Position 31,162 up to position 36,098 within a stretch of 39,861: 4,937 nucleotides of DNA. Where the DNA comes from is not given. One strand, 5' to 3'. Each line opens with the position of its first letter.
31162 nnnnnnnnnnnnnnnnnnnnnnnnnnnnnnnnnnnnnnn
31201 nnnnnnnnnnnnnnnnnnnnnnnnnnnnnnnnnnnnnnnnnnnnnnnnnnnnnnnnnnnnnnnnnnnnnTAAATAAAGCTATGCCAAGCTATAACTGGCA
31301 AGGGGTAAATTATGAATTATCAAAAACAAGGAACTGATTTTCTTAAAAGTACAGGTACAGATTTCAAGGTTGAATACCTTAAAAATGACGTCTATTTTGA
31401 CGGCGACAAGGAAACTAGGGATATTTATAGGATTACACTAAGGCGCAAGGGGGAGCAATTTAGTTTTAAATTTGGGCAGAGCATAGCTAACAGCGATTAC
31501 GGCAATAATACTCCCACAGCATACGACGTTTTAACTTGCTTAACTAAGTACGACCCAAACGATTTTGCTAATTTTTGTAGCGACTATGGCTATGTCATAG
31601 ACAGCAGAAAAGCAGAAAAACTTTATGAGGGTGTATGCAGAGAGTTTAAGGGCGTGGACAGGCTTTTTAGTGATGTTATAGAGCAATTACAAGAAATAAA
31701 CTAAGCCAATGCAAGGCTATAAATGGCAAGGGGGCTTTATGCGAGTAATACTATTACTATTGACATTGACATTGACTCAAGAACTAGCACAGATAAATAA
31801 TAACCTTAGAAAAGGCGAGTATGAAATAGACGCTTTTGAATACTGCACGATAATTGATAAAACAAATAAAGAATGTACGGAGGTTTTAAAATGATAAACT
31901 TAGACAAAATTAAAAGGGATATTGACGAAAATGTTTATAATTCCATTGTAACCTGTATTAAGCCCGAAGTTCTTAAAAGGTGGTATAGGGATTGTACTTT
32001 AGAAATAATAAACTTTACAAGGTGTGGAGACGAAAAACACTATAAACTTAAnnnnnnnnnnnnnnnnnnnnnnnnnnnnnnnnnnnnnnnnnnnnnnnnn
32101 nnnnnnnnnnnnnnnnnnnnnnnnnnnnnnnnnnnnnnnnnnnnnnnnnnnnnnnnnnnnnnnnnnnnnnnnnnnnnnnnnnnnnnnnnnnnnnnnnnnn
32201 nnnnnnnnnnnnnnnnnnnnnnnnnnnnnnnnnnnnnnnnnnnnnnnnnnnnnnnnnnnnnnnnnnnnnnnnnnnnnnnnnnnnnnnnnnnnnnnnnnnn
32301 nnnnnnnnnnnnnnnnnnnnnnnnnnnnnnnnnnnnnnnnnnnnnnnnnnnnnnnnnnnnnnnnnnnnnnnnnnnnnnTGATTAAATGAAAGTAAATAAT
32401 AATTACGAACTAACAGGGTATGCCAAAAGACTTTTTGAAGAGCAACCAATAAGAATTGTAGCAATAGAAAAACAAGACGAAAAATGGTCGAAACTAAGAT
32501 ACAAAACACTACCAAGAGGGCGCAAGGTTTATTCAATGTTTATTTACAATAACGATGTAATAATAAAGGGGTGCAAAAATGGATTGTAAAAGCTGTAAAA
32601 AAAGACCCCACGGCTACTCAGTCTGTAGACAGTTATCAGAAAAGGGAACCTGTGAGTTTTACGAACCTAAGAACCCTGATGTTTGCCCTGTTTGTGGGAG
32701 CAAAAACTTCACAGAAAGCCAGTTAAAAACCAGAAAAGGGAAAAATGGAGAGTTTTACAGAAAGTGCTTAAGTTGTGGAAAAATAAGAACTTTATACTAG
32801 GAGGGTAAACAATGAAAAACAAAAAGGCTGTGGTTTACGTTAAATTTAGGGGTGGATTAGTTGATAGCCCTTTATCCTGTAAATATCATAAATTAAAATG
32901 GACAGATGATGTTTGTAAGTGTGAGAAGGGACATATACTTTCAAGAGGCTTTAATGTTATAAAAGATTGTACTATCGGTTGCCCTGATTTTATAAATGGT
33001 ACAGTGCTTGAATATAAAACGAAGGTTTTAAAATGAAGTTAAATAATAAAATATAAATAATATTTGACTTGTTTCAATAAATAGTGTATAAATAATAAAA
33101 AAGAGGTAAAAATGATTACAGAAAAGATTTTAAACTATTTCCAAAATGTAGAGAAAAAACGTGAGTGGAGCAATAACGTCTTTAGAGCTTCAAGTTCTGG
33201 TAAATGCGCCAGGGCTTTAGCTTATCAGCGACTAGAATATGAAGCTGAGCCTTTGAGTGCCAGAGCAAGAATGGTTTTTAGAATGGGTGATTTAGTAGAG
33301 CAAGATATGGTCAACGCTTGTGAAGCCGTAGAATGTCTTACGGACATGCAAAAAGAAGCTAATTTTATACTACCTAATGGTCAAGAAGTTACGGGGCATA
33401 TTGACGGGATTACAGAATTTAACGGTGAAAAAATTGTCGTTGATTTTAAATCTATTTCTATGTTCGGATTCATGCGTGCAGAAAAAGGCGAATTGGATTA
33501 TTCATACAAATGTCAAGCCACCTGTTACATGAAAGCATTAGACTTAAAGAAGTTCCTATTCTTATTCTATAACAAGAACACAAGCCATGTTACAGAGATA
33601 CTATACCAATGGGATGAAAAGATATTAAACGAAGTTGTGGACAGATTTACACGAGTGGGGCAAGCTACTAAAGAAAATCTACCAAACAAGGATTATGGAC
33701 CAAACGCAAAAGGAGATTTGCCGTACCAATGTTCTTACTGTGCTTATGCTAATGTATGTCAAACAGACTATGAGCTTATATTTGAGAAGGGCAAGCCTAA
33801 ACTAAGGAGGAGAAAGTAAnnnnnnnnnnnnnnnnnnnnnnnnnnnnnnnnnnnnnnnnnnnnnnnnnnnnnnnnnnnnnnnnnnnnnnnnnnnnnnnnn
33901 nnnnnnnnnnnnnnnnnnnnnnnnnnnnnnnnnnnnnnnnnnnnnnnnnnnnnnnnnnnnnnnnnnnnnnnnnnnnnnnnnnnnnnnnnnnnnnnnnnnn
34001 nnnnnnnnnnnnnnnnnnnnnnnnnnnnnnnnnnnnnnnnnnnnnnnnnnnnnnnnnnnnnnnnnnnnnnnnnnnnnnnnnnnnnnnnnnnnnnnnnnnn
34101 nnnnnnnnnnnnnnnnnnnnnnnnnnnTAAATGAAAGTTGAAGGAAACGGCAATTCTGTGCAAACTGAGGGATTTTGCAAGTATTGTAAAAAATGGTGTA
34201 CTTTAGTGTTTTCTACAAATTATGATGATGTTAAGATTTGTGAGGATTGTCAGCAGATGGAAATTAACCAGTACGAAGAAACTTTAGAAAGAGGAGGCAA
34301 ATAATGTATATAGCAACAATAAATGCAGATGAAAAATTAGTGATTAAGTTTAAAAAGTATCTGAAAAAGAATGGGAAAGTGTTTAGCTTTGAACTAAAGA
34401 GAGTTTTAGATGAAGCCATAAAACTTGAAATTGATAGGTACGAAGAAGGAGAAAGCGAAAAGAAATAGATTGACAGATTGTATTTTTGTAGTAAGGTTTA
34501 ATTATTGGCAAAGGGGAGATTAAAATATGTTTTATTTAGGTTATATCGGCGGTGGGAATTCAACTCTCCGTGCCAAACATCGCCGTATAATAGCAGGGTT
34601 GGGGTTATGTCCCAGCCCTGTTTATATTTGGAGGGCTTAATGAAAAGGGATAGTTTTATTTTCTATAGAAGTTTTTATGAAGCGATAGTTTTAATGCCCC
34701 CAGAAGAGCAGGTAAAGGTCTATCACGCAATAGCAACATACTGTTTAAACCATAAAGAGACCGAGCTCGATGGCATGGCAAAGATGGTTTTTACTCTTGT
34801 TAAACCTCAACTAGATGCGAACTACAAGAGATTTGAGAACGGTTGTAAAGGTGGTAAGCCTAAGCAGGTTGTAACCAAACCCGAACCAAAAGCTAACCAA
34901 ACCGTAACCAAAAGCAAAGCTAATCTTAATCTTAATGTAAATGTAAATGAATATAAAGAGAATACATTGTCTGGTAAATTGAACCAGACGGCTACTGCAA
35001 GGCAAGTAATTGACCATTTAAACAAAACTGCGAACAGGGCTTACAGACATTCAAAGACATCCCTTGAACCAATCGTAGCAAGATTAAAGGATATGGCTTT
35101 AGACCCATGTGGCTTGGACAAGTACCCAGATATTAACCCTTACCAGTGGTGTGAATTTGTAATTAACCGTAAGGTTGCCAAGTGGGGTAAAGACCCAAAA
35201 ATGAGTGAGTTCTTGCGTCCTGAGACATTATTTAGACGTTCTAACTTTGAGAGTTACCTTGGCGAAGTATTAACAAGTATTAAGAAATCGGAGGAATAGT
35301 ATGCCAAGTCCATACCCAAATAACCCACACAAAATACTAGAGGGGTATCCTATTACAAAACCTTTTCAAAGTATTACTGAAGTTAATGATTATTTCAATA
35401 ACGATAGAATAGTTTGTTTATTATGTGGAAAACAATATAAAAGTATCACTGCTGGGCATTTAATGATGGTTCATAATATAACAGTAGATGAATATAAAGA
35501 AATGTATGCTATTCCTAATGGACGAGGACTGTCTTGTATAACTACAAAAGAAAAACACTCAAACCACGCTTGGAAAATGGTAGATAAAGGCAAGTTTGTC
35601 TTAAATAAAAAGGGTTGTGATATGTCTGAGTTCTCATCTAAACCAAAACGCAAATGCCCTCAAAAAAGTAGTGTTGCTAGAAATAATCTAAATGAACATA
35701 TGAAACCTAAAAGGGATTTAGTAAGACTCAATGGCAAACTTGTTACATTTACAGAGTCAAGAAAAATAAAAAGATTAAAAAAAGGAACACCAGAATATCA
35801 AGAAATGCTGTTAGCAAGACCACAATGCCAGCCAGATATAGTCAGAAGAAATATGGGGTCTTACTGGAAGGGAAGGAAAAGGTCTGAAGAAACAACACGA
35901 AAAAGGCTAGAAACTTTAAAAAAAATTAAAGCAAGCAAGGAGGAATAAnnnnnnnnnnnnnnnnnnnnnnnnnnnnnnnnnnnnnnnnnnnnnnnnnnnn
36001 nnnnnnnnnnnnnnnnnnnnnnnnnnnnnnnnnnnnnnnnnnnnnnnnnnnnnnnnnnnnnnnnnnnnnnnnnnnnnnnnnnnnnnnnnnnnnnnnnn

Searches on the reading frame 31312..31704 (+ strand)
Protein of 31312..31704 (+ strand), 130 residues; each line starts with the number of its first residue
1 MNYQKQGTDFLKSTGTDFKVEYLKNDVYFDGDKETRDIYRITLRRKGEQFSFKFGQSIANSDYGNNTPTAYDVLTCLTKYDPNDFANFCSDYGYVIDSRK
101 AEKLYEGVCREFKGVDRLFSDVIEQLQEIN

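Call 47: search_protein_families(library=phrogs, proteins=[window:31312-31704:+], max_evalue=0.001)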
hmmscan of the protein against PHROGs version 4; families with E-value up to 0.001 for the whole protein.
window:31312-31704:+ (130 aa): 1 family
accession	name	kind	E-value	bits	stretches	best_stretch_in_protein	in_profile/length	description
phrog_4273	-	unknown function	1.4e-16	61.8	1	5-129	13-146/150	-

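Call 95: search_protein_families(library=pfam, proteins=[window:31312-31704:+], max_evalue=0.01)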
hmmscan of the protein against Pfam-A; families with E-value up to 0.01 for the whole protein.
window:31312-31704:+ (130 aa): 0 families

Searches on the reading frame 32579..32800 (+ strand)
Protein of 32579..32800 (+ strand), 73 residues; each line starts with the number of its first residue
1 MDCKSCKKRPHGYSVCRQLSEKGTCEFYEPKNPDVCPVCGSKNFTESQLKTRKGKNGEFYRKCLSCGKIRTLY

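Call 95: search_protein_families(library=pfam, proteins=[window:32579-32800:+], max_evalue=0.01)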
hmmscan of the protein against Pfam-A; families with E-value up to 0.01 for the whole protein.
window:32579-32800:+ (73 aa): 4 families
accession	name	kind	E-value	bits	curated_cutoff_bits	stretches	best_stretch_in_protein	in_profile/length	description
PF16988.10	Vps36-NZF-N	-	0.00046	20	27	1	35-67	11-40/65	Vacuolar protein sorting 36 NZF-N zinc-finger domain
PF24859.1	FdhE_central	-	0.00096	19.6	27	1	35-67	1-32/39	FdhE, central domain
PF01096.23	Zn_ribbon_TFIIS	-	0.0015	18.8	21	1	36-68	3-36/39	Transcription factor S-II (TFIIS)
PF14354.12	Lar_restr_allev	-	0.0045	17.6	28.6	1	35-68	5-33/58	Restriction alleviation protein Lar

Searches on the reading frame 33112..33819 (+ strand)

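Call 47: search_protein_families(library=phrogs, proteins=[window:33112-33819:+], max_evalue=0.001)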
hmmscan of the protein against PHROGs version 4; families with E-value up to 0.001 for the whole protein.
window:33112-33819:+ (235 aa): 3 families
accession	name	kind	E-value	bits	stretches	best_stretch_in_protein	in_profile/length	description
phrog_1990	-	DNA, RNA and nucleotide metabolism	1e-33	118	1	2-220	17-239/290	Cas4-domain exonuclease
phrog_1706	-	DNA, RNA and nucleotide metabolism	1.1e-29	104.8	1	1-221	27-247/293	CRISPR/Cas system associated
phrog_434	-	DNA, RNA and nucleotide metabolism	0.00072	19.9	1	55-179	105-232/372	RecE-like recombination exonuclease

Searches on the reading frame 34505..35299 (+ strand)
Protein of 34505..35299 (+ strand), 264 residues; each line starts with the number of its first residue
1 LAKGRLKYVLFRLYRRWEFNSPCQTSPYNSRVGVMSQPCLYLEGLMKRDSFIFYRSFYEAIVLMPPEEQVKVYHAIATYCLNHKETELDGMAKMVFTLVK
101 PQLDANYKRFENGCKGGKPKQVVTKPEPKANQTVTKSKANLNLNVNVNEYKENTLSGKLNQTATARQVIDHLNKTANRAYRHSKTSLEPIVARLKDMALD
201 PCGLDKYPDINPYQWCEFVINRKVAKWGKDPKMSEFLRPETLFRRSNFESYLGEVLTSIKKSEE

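Call 47: search_protein_families(library=phrogs, proteins=[window:34505-35299:+], max_evalue=0.001)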
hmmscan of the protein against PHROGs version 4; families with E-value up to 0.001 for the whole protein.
window:34505-35299:+ (264 aa): 8 families
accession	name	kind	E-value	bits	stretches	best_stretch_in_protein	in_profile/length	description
phrog_15768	-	unknown function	1.4e-22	81.8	1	47-160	1-119/228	-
phrog_428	-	DNA, RNA and nucleotide metabolism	5e-20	73.1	1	108-254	197-310/455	replication initiation protein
phrog_19415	-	unknown function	9.1e-17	62.8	1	46-171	3-136/224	-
phrog_16304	-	unknown function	1.1e-16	62.5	1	45-153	1-127/244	-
phrog_1163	-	unknown function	1.4e-14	55.4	1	130-261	138-257/273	-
phrog_22793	-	unknown function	5.1e-13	50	1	160-253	54-134/177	-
phrog_20981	-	unknown function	4.6e-06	27.5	1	132-254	145-253/293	-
phrog_20827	-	unknown function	7.8e-06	26.8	1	218-256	125-163/252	-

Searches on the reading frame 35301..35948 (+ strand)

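Call 47: search_protein_families(library=phrogs, proteins=[window:35301-35948:+], max_evalue=0.001)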
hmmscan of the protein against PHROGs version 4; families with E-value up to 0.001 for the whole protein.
window:35301-35948:+ (215 aa): 1 family
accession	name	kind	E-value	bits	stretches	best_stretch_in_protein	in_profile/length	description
phrog_22215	-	unknown function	5.3e-05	24.1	1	36-168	3-125/324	-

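Call 96: search_protein_families(library=pfam, proteins=[window:35301-35948:+], max_evalue=0.01)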
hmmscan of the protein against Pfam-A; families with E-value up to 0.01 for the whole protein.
window:35301-35948:+ (215 aa): 1 family
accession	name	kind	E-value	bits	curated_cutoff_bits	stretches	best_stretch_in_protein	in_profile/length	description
PF05443.17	ROS_MUCR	-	1.8e-12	47.8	25.4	1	24-93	52-120/123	ROS/MUCR transcriptional regulator protein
